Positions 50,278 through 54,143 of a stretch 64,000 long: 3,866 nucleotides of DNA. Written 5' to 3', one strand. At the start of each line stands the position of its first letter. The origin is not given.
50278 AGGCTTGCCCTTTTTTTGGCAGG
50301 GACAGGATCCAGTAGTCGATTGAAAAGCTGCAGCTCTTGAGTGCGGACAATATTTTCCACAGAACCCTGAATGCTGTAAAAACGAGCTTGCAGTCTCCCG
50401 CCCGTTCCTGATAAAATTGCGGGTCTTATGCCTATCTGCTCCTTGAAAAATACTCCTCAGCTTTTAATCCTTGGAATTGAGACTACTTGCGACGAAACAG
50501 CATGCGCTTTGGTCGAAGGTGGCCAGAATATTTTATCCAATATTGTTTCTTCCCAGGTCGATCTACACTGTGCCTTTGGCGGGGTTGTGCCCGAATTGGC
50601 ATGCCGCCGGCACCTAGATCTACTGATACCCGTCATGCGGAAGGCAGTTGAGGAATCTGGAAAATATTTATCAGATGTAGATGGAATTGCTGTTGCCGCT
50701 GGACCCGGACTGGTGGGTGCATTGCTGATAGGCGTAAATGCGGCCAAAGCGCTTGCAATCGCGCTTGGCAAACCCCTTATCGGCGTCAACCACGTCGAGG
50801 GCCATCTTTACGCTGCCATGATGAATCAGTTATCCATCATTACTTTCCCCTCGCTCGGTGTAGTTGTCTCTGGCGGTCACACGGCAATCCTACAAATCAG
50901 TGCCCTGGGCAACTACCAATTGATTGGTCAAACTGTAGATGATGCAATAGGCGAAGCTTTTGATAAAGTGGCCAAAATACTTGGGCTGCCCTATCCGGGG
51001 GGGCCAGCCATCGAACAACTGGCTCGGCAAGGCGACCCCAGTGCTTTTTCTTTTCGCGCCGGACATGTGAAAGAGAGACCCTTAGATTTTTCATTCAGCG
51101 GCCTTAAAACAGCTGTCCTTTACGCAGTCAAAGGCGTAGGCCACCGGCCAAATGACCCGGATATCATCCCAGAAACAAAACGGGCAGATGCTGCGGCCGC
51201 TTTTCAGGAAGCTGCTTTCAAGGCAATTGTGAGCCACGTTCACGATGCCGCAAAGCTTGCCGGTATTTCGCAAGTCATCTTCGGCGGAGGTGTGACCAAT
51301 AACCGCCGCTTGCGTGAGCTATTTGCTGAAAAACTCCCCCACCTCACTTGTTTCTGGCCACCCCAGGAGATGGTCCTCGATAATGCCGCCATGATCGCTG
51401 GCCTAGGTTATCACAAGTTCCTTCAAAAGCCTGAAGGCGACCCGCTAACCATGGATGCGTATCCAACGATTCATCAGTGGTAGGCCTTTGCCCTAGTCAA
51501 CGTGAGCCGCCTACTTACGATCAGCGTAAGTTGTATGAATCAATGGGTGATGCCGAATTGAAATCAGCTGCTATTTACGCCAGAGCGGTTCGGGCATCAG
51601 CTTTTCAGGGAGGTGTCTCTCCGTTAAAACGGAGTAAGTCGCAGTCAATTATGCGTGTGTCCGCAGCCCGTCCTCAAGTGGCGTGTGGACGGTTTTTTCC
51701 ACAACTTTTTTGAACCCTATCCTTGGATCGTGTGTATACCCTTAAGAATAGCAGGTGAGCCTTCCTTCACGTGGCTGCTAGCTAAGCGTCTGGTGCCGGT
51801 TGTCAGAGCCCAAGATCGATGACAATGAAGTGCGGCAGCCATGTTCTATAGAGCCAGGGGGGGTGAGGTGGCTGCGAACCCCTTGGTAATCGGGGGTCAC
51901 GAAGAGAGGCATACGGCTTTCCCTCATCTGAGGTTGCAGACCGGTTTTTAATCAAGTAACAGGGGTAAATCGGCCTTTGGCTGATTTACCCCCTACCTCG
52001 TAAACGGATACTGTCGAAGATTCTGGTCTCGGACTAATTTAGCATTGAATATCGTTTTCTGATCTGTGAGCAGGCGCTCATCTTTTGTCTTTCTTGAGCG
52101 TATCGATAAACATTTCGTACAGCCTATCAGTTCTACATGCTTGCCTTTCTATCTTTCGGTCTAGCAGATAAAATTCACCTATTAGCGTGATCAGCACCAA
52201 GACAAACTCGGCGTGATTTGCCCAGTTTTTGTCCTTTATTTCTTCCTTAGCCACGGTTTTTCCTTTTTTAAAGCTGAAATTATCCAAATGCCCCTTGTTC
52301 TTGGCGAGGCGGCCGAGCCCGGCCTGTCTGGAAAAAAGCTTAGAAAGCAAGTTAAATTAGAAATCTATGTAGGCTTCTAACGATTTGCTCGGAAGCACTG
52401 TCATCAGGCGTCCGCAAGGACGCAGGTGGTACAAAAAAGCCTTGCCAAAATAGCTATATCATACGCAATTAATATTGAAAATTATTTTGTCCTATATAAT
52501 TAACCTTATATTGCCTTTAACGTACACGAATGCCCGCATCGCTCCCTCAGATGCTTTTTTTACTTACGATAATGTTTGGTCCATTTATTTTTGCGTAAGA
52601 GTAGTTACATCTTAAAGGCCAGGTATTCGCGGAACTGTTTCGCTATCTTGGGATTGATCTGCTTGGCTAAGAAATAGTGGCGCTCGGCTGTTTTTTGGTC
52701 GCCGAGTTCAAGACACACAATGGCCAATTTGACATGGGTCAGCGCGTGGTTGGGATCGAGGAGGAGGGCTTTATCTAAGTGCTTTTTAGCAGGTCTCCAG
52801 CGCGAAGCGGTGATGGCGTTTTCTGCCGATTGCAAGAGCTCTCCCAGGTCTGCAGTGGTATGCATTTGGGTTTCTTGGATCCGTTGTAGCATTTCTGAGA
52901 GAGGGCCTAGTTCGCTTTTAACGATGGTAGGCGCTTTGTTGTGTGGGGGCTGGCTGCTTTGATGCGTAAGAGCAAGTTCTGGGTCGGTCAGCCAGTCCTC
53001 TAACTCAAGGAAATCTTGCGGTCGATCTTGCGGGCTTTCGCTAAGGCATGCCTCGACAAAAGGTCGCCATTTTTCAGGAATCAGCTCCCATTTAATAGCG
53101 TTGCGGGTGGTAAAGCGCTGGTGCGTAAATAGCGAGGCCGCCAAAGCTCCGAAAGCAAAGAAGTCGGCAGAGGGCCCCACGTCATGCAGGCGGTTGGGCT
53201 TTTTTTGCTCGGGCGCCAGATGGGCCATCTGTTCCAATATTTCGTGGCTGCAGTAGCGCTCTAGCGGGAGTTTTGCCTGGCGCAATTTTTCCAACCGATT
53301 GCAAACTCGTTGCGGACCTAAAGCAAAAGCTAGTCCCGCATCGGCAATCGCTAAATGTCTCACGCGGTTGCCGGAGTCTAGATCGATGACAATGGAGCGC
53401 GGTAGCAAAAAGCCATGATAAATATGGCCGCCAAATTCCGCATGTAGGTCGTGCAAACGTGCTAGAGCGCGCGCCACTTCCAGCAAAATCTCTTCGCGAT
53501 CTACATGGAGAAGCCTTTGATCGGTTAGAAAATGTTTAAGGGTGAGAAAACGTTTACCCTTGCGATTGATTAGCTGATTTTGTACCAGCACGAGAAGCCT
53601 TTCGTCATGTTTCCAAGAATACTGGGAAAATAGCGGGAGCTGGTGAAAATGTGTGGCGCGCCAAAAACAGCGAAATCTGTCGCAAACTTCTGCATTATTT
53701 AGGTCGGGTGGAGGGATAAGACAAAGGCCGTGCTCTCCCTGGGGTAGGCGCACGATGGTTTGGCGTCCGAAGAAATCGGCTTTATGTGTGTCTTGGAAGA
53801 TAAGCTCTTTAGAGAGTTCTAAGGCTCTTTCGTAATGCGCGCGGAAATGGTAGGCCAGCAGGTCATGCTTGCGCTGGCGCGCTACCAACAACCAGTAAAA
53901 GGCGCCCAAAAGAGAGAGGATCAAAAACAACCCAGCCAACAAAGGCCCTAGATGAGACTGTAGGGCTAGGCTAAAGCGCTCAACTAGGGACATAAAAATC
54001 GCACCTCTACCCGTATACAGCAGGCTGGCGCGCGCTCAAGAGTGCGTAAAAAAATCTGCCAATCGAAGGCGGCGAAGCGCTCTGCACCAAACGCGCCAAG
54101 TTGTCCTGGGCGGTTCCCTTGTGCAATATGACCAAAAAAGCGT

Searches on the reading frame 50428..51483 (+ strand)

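Call 54: search_protein_families(library=pfam, proteins=[window:50428-51483:+], max_evalue=0.00001)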
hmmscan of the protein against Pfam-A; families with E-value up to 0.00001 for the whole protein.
window:50428-51483:+ (351 aa): 2 families
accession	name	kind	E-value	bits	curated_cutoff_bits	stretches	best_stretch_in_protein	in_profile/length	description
PF00814.31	TsaD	-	5.9e-85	285.6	24.8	1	34-324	1-263/264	tRNA N6-adenosine threonylcarbamoyltransferase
PF22521.2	HypF_C_2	-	5.1e-06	26.9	27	1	249-304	163-218/241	Carbamoyltransferase, Kae1-like Domain, second subdomain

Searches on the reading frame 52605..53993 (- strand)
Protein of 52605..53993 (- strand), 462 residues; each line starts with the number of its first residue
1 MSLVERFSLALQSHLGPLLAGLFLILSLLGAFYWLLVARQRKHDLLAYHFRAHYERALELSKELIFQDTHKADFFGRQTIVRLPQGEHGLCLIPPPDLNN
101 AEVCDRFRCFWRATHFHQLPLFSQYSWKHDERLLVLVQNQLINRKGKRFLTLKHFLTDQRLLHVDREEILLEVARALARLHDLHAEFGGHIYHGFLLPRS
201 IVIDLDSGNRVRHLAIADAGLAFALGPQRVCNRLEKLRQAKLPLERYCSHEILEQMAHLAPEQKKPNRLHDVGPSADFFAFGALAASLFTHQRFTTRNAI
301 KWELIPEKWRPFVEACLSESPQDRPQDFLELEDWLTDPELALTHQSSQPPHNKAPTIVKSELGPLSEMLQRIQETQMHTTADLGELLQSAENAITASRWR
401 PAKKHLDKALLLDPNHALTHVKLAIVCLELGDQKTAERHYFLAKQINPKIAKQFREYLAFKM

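Call 54: search_protein_families(library=pfam, proteins=[window:52605-53993:-], max_evalue=0.00001)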
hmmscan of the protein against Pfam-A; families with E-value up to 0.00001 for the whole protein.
window:52605-53993:- (462 aa): 1 family
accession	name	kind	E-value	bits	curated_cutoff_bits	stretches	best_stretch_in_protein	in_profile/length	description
PF00515.34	TPR_1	-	9.9e-06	25.6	27.8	0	418-449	2-33/34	Tetratricopeptide repeat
